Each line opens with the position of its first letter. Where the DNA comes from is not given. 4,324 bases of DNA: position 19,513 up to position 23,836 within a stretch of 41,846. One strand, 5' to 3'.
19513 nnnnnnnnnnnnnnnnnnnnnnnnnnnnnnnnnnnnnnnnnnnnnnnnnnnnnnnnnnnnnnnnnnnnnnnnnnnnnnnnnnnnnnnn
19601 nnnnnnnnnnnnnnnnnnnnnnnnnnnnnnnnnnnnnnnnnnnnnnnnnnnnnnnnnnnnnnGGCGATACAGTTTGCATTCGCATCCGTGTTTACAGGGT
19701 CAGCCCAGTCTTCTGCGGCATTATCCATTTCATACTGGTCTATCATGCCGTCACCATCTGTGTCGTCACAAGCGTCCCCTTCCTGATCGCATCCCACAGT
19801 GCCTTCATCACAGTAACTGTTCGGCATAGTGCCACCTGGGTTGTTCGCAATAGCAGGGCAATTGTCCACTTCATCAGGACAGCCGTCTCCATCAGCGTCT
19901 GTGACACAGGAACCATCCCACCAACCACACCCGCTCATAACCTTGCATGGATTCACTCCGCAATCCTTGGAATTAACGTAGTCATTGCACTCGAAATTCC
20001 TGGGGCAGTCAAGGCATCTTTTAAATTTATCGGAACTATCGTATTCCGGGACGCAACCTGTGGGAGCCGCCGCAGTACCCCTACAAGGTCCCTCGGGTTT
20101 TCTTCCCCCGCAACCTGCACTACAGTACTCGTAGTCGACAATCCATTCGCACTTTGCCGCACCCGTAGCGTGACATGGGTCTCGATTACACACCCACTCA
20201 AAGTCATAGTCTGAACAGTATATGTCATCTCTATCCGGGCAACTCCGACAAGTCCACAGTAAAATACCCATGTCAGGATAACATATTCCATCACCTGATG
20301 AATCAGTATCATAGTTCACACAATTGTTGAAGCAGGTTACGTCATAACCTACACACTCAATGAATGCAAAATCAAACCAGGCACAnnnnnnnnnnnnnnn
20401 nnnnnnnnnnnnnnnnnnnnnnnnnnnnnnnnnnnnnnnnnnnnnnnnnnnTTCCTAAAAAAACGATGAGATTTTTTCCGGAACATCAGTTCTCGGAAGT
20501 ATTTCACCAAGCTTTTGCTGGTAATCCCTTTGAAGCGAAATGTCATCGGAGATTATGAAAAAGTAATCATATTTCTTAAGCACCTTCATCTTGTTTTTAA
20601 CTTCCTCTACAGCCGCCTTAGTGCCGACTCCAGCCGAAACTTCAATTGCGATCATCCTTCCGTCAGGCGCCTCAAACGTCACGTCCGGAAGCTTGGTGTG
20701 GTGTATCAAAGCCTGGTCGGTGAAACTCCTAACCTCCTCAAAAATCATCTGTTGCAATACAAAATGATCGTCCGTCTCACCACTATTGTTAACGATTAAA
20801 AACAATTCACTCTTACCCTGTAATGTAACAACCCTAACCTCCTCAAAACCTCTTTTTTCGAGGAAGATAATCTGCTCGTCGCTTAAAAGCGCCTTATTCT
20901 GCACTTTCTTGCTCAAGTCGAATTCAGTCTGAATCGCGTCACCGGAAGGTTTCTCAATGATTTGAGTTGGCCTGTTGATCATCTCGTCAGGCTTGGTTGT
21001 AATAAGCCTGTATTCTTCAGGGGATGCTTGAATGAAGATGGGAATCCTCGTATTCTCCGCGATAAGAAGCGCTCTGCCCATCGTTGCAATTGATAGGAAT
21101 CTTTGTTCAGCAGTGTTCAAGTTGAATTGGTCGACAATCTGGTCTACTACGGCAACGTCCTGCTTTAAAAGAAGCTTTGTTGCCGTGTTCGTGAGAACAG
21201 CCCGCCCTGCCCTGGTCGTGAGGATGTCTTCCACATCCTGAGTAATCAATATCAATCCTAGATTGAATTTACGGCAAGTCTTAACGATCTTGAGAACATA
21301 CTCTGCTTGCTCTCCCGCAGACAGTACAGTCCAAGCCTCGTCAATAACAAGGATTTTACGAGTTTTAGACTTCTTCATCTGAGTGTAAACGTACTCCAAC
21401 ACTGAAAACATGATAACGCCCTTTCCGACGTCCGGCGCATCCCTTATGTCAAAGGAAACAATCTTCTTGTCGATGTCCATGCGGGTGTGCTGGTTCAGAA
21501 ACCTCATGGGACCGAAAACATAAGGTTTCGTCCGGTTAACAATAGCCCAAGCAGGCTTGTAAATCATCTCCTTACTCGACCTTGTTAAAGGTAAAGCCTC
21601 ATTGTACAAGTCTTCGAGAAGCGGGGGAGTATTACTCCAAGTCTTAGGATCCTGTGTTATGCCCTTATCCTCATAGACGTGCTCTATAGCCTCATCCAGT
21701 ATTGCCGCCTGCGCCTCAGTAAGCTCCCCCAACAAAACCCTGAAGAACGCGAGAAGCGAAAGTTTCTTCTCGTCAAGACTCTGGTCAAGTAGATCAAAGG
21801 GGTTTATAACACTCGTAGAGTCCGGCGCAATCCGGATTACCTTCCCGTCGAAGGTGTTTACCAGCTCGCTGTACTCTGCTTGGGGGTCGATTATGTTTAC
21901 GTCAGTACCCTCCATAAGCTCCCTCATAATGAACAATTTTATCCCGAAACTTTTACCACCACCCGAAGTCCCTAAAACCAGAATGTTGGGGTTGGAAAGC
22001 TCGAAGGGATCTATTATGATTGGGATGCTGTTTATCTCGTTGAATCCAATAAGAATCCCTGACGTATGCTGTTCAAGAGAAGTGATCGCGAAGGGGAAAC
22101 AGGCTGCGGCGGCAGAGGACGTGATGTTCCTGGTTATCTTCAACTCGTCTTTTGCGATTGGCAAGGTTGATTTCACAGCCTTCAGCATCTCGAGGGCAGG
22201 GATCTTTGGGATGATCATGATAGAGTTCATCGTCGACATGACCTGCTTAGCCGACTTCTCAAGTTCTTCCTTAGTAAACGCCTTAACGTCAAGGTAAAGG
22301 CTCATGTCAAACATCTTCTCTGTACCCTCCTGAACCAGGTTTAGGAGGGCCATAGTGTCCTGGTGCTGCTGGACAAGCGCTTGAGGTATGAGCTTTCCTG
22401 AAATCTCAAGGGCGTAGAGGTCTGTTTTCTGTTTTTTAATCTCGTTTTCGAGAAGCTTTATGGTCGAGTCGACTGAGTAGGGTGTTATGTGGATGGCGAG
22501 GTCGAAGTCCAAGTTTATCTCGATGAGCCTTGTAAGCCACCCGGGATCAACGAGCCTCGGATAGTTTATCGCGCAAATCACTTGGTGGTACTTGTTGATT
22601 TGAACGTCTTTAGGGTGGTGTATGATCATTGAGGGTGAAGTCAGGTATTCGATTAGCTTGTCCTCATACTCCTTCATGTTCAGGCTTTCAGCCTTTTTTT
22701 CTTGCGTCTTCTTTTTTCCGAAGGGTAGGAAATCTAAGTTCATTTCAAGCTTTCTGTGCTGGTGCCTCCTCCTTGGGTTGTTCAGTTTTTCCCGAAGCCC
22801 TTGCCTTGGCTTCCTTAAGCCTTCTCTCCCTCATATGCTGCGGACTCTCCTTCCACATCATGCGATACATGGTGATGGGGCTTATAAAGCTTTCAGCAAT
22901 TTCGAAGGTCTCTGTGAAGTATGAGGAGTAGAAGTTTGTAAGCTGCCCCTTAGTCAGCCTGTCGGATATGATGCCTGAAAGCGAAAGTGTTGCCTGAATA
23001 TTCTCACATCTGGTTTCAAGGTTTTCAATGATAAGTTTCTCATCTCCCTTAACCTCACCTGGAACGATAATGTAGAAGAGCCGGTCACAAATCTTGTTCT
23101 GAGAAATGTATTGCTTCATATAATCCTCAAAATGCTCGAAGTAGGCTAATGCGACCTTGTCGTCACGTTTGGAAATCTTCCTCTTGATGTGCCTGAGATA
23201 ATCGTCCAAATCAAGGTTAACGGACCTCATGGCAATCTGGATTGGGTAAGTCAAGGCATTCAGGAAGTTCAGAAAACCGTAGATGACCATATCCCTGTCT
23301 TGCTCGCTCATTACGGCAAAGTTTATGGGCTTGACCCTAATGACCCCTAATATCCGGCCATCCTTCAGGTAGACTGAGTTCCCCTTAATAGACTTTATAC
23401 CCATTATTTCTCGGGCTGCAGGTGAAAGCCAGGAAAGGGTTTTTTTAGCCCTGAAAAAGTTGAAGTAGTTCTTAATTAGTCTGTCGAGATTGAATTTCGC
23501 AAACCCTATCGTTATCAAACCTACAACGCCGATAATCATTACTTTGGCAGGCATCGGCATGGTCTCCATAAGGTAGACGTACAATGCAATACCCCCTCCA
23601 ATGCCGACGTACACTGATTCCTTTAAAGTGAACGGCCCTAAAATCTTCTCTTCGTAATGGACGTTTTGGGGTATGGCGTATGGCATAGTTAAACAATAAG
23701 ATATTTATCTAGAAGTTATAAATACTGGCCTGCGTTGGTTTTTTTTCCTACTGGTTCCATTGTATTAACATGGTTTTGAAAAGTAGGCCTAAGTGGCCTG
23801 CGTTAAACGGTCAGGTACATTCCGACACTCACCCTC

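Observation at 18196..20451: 751-aa protein with a VirB2-like hairpin inserted between a disulfide-rich Ca-binding ectodomain and a second large domain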

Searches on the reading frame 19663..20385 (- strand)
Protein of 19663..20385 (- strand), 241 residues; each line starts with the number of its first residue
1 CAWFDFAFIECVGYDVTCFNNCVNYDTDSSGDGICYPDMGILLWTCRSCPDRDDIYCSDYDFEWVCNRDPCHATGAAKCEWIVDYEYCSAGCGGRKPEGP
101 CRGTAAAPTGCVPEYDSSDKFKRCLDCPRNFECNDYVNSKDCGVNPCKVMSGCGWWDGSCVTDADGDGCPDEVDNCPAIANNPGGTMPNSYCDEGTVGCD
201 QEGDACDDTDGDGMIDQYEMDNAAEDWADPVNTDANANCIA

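Call 96: search_solved_structures(query=window:19663-20385:-, max_evalue=10)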
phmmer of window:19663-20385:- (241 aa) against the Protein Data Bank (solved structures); distinct sequences matched with E-value up to 10: 0.

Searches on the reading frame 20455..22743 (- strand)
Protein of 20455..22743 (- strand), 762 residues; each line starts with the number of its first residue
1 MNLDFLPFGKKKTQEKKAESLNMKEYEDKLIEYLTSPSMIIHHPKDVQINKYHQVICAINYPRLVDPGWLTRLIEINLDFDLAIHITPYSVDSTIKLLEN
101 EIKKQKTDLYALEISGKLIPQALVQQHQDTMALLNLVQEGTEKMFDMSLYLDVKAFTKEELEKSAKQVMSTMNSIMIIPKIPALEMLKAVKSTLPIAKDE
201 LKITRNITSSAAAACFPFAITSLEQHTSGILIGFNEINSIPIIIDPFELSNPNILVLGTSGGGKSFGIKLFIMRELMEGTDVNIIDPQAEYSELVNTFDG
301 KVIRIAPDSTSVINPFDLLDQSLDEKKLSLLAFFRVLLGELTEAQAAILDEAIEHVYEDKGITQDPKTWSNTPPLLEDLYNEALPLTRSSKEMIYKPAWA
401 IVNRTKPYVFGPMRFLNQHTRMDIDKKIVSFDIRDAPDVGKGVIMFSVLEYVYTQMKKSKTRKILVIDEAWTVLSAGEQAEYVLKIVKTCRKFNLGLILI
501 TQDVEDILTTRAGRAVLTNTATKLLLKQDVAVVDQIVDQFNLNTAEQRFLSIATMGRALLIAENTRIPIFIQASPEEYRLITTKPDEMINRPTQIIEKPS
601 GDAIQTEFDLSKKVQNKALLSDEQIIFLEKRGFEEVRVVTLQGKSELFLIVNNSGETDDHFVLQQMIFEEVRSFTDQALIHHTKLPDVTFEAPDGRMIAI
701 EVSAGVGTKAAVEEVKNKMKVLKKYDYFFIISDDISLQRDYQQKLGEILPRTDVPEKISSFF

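Call 6: search_protein_families(library=pfam, proteins=[window:20455-22743:-], max_evalue=0.1)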
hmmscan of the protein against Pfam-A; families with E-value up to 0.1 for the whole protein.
window:20455-22743:- (762 aa): 7 families
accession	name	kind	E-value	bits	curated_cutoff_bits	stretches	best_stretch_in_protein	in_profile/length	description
PF19044.6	P-loop_TraG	-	5.7e-26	91.5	25.8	1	249-547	27-339/413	TraG P-loop domain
PF12846.13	AAA_10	-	3e-16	59.9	27.5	2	445-545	222-321/362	AAA-like domain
PF01935.23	DUF87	-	1.6e-11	45.2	23.2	1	238-365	10-128/220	Helicase HerA, central domain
PF03135.19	CagE_TrbE_VirB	-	0.00049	20.6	21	1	29-189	41-190/204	CagE, TrbE, VirB family, component of type IV transporter system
PF13401.12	AAA_22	-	0.0023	18.7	27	0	449-502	72-123/130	AAA domain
PF01580.24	FtsK_SpoIIIE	-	0.011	15.6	24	1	234-273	23-61/221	FtsK/SpoIIIE family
PF01637.24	ATPase_2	-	0.075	13.3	33.2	0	442-486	91-135/225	ATPase domain predominantly from Archaea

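Call 7: search_protein_families(library=ncbifam, proteins=[window:20455-22743:-], max_evalue=0.1)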
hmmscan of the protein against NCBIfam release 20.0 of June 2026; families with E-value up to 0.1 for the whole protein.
window:20455-22743:- (762 aa): 17 families
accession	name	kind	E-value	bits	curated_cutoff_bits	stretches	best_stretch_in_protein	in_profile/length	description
NF045971.1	conju_CD1110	equivalog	3.6e-87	293.4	325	1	43-585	200-752/752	VirB4-like conjugal transfer ATPase, CD1110 family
NF045975.1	VirB4_plasma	equivalog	2.5e-70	237.3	590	1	12-581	277-893/894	Mbov_0397 family ICE element conjugal transfer ATPase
TIGR02746.1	TraC-F-type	equivalog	1.1e-40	139.4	567.05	1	148-545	318-728/800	type IV secretion system protein TraC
TIGR00929.1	VirB4_CagE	subfamily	9.1e-33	113.5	643.1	1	42-561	227-736/792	VirB4 family type IV secretion/conjugal transfer ATPase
NF010278.0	PRK13721.1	subfamily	3.9e-18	64.7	1177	1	155-533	390-766/874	type IV secretion system protein TraC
TIGR03783.1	Bac_Flav_CT_G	subfamily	8.8e-17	60.2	261.55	1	249-547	436-754/829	TraG family conjugative transposon ATPase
NF041017.1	DNA_import_CedB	equivalog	1.6e-16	60.1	700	1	133-507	160-519/590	DNA import protein CedB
NF052333.1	ATPase_TcpF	exception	1.9e-13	49.2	1100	2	122-299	324-510/813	conjugal transfer ATPase TcpF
NF053655.1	CedD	equivalog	5.9e-13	48.3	600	2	445-572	404-524/527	DNA-translocating ATPase CedD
NF010447.0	PRK13873.1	equivalog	3.8e-11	41.7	1020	1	440-557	614-736/815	conjugal transfer protein TrbE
NF010473.0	PRK13898.1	equivalog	8.9e-09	33.9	1050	1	255-543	451-724/801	type IV secretion system ATPase VirB4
TIGR03744.1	traC_PFL_4706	equivalog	8e-07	27.3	520.6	1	457-550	727-818/892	conjugative transfer ATPase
NF010466.0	PRK13891.1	subfamily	0.00042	18.3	1322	1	428-533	653-759/852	conjugal transfer protein TrbE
NF010427.0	PRK13853.1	equivalog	0.00052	18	957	1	424-552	590-716/789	type IV secretion system protein VirB4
NF010404.0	PRK13830.1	subfamily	0.00056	17.8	810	1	426-508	616-699/818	conjugal transfer protein TrbE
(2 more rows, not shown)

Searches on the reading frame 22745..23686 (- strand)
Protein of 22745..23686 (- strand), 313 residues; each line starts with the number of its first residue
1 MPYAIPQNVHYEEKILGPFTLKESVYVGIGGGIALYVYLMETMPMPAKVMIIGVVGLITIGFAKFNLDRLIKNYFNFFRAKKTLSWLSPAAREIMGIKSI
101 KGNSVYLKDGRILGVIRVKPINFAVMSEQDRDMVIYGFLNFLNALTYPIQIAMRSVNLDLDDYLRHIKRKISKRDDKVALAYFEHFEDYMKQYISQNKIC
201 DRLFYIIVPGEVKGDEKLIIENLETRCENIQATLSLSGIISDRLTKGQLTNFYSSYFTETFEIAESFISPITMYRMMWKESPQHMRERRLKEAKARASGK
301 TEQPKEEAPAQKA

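Call 6: search_protein_families(library=pfam, proteins=[window:22745-23686:-], max_evalue=0.1)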
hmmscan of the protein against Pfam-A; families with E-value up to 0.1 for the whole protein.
window:22745-23686:- (313 aa): 1 family
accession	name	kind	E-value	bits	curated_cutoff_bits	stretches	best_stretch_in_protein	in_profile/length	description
PF12666.12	PrgI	-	3.2e-07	31.2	27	1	5-81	2-86/91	PrgI family protein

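Call 7: search_protein_families(library=ncbifam, proteins=[window:22745-23686:-], max_evalue=0.1)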
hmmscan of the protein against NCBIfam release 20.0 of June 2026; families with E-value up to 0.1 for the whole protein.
window:22745-23686:- (313 aa): 3 families
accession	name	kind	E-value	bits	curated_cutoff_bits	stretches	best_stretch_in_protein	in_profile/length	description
NF045975.1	VirB4_plasma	equivalog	1.8e-13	49.1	590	1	62-259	72-277/894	Mbov_0397 family ICE element conjugal transfer ATPase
NF041427.1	TrsD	subfamily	4.6e-05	23.3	200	1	97-174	21-103/201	TrsD/TraD family conjugative transfer protein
NF052498.1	TIGR_Tas_endo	equivalog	0.047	13.6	100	1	242-309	121-190/215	TIGR-Tas system RNA-guided endonuclease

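Call 52: search_protein_families(library=phrogs, proteins=[window:22745-23686:-], max_evalue=0.01)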
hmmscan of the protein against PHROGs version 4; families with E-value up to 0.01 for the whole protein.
window:22745-23686:- (313 aa): 1 family
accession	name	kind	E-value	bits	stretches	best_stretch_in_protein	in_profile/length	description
phrog_2666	-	head and packaging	0.00014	21.7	1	114-225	10-107/555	terminase large subunit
